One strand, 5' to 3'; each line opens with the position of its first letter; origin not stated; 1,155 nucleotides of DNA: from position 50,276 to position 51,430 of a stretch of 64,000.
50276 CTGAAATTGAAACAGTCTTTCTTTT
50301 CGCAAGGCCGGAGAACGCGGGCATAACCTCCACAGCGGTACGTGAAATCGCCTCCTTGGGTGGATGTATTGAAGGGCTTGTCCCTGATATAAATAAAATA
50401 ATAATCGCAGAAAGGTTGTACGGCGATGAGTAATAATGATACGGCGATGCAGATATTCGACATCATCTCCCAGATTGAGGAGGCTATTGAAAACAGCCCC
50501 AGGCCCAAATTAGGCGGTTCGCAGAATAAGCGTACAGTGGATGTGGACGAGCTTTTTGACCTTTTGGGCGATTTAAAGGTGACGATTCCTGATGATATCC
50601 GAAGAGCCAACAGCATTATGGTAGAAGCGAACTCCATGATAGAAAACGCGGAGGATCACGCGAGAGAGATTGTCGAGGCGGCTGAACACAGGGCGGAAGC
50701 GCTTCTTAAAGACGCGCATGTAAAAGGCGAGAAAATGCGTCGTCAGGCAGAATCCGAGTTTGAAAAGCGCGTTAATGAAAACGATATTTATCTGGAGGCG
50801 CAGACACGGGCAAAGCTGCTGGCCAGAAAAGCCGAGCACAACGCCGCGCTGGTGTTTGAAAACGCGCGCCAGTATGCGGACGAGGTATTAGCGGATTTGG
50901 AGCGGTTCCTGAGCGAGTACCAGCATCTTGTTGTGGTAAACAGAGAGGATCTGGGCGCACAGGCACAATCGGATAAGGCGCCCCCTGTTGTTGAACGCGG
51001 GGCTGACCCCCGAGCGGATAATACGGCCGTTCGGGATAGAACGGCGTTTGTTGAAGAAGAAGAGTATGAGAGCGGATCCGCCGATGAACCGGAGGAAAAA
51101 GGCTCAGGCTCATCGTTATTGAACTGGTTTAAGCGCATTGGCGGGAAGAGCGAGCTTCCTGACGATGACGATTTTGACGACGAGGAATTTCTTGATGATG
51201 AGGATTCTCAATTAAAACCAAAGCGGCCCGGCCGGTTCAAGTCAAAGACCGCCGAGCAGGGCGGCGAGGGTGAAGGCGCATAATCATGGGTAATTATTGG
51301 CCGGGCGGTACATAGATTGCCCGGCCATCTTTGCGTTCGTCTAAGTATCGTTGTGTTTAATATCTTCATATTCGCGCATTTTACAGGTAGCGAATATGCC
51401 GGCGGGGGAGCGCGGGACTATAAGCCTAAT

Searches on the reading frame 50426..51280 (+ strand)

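Call 65: search_protein_families(library=pfam, proteins=[window:50426-51280:+], max_evalue=0.0001)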
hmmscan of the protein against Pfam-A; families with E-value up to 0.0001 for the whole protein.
window:50426-51280:+ (285 aa): 1 family
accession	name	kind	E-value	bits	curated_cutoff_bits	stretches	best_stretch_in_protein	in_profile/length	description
PF05103.18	DivIVA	-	9.9e-05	22.8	28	0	70-115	67-112/131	DivIVA protein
